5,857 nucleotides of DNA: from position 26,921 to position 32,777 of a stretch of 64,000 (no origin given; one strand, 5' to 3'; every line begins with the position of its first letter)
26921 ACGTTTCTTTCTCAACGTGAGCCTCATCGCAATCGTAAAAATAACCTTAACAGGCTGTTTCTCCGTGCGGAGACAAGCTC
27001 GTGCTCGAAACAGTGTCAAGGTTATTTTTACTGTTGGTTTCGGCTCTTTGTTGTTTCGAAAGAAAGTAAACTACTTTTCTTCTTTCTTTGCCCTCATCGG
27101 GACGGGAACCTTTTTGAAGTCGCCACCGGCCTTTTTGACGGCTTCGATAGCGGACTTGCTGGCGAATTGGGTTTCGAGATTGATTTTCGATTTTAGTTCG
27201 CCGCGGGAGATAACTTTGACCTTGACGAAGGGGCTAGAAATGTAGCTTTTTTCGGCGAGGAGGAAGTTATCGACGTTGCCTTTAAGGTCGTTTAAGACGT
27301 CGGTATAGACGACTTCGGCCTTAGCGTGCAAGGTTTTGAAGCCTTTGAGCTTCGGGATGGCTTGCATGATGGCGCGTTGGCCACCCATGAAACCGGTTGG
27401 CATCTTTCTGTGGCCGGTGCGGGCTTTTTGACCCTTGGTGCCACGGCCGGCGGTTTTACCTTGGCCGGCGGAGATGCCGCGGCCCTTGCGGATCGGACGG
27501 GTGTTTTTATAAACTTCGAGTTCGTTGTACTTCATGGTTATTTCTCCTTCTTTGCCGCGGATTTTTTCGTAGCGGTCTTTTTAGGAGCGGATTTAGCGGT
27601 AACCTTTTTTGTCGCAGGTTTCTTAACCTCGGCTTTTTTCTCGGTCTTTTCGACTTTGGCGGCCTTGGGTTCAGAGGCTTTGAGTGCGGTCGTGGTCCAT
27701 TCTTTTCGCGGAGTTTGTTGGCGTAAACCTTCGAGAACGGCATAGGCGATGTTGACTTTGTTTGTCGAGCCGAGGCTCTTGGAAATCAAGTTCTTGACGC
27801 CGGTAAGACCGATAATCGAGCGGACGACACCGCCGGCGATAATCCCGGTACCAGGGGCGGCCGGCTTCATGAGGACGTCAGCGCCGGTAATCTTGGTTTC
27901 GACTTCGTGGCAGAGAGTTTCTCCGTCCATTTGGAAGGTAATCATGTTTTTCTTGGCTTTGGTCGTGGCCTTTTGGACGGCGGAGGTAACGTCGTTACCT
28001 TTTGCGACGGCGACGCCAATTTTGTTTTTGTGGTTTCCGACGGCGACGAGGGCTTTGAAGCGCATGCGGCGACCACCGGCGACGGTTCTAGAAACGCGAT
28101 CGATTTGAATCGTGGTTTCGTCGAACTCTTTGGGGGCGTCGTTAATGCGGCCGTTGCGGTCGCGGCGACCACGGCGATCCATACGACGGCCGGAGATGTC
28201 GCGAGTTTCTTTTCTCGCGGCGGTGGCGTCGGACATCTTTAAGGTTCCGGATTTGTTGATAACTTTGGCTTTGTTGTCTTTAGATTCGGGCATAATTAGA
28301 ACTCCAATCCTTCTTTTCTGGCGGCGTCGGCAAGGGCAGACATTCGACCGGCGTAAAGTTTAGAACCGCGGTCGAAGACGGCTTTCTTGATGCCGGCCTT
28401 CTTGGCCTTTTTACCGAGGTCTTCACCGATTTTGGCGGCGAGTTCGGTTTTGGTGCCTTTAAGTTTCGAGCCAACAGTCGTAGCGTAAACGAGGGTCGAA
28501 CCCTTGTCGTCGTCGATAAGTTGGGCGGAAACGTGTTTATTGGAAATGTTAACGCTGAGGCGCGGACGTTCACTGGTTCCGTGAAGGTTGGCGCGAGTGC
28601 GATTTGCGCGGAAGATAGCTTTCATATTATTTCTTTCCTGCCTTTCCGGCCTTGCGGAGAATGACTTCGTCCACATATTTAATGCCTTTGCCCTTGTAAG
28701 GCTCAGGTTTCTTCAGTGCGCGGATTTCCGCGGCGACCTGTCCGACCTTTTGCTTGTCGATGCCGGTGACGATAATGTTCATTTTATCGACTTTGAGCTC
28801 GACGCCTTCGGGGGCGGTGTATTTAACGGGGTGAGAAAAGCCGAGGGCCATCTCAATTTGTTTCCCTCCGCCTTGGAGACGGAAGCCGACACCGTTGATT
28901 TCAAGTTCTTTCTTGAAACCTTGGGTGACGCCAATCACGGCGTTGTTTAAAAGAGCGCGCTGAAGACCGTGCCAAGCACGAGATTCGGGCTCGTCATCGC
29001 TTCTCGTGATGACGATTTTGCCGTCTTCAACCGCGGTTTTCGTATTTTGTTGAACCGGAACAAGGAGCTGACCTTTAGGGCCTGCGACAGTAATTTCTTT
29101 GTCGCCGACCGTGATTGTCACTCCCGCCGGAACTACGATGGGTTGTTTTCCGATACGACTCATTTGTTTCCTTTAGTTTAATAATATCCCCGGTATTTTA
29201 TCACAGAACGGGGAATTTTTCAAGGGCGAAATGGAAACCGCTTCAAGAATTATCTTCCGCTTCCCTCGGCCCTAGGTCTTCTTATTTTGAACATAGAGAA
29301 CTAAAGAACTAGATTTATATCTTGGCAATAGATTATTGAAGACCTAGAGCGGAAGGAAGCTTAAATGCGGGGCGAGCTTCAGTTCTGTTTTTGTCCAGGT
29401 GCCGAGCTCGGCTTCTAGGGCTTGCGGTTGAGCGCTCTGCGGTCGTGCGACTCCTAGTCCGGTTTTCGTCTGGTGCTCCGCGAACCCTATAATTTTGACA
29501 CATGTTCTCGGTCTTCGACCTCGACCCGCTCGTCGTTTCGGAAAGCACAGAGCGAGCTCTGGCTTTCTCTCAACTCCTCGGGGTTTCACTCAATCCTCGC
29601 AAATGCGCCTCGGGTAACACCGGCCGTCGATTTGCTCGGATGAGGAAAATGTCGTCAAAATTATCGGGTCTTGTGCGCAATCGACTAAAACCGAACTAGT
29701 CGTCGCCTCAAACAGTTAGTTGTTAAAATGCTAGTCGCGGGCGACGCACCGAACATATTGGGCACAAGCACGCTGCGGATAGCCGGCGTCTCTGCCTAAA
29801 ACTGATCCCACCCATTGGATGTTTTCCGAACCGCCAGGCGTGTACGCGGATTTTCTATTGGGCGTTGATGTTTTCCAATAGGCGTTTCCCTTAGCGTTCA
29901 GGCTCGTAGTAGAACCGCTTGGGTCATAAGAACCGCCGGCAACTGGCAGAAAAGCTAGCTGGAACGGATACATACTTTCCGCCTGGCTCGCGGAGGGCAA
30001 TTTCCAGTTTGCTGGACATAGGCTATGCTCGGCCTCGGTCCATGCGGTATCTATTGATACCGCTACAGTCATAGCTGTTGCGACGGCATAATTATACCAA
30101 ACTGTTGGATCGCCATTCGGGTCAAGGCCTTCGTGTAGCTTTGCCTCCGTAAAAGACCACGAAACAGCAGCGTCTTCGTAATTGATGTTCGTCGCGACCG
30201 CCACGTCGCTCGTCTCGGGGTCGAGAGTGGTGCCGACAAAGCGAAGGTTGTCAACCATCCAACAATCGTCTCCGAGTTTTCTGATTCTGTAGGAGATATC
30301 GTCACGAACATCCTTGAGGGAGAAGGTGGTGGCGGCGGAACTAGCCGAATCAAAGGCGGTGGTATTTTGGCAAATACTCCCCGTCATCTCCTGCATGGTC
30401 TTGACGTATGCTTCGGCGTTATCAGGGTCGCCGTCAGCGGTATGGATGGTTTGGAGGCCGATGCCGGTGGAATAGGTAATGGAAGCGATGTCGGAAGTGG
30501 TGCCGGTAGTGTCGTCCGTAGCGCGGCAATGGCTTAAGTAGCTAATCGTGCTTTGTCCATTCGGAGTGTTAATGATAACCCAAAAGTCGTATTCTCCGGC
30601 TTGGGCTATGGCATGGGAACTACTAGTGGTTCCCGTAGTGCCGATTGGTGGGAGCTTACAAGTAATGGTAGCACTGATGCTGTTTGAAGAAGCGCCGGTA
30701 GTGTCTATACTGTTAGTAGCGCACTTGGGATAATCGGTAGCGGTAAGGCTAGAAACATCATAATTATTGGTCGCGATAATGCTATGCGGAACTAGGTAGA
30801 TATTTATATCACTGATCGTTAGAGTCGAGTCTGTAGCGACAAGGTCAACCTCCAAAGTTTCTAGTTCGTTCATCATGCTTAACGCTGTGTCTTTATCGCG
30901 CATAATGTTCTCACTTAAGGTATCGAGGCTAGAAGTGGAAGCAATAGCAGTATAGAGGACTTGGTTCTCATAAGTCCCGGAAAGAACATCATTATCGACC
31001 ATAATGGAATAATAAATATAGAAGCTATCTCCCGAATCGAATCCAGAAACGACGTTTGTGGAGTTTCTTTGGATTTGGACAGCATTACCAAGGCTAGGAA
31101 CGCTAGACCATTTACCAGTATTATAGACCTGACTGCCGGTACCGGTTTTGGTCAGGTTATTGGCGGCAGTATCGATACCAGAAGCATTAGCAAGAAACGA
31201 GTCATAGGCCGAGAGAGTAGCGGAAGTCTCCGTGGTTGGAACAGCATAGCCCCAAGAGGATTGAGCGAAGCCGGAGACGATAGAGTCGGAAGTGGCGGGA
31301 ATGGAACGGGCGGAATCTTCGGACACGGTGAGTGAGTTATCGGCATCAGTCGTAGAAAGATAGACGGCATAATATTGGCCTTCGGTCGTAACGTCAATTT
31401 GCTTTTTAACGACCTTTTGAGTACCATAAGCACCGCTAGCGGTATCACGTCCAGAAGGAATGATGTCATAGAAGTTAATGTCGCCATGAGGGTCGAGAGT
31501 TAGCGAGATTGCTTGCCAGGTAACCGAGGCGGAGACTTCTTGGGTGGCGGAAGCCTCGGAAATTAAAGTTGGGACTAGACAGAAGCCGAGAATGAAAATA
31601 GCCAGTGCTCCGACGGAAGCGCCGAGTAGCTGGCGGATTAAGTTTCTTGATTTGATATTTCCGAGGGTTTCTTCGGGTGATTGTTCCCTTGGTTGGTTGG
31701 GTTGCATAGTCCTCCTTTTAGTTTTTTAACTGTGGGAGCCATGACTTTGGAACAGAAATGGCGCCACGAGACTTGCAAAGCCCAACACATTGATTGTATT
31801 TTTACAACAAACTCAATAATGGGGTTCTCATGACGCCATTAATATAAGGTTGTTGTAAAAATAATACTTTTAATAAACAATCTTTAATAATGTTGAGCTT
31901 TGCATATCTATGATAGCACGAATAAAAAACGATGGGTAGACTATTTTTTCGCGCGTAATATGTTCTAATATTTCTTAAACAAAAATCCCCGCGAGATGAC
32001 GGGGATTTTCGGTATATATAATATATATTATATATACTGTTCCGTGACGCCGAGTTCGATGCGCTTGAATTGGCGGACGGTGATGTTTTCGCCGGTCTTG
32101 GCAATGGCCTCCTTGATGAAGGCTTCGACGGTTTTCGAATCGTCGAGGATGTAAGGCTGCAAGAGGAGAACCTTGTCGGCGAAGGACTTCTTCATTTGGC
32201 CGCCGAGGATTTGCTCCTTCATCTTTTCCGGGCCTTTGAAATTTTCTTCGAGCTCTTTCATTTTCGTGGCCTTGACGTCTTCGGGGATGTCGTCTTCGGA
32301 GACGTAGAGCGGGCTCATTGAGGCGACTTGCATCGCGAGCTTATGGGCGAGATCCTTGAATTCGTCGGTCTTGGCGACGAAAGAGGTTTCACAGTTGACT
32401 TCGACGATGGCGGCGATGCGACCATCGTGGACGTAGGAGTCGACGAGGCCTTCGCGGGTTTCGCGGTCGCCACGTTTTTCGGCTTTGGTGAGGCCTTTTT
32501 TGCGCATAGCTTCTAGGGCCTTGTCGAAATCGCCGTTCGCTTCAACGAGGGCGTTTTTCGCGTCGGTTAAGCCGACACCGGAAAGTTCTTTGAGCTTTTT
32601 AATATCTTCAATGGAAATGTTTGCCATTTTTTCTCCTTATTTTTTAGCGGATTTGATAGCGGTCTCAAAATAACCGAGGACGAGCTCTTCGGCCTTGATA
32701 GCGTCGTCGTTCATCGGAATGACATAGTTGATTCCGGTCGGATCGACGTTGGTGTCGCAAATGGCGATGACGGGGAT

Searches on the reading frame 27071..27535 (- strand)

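Call 40: search_protein_families(library=pfam, proteins=[window:27071-27535:-], max_evalue=0.00001)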
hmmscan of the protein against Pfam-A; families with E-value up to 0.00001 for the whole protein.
window:27071-27535:- (154 aa): 1 family
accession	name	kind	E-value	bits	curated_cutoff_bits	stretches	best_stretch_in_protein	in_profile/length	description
PF00828.25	Ribosomal_L27A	-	5.3e-10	40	21.5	1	88-139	22-70/72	Ribosomal proteins 50S-L15, 50S-L18e, 60S-L27A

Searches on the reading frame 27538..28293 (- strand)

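Call 41: search_protein_families(library=pfam, proteins=[window:27538-28293:-], max_evalue=0.00001)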
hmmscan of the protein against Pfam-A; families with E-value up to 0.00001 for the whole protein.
window:27538-28293:- (251 aa): 2 families
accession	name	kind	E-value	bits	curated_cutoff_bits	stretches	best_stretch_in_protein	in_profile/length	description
PF03719.21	Ribosomal_S5_C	-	4.2e-21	74.6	21.5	1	134-196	2-64/71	Ribosomal protein S5, C-terminal domain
PF00333.26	Ribosomal_S5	-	5.8e-21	74.7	27.1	1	57-119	1-63/65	Ribosomal protein S5, N-terminal domain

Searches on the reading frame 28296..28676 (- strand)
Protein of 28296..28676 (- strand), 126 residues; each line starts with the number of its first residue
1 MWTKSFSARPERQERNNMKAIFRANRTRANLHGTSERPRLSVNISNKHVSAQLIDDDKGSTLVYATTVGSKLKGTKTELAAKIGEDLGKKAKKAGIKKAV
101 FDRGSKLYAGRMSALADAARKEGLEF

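Call 41: search_protein_families(library=pfam, proteins=[window:28296-28676:-], max_evalue=0.00001)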
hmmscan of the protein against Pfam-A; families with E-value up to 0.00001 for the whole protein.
window:28296-28676:- (126 aa): 1 family
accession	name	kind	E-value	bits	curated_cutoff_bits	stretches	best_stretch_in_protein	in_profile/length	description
PF00861.27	Ribosomal_L18p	-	6.9e-34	117.1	27.8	1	20-126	7-116/116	Ribosomal L18 of archaea, bacteria, mitoch. and chloroplast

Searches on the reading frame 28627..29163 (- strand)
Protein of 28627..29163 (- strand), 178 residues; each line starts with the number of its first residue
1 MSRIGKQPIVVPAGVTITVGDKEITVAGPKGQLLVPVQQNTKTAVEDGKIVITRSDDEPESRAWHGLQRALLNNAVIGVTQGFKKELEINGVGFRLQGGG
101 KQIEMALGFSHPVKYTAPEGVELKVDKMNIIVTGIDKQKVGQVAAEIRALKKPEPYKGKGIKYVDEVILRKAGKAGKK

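Call 41: search_protein_families(library=pfam, proteins=[window:28627-29163:-], max_evalue=0.00001)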
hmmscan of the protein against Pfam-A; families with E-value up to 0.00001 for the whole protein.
window:28627-29163:- (178 aa): 1 family
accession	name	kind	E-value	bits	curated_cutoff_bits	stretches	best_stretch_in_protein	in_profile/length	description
PF00347.28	Ribosomal_L6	-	3.1e-33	114.8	27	2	91-163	2-79/80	Ribosomal protein L6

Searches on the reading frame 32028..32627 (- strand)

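Call 41: search_protein_families(library=pfam, proteins=[window:32028-32627:-], max_evalue=0.00001)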
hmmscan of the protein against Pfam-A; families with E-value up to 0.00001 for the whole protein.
window:32028-32627:- (199 aa): 1 family
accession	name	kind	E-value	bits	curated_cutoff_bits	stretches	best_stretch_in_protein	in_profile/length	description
PF00889.24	EF_TS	-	9.4e-27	94.4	27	1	58-193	78-203/204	Elongation factor TS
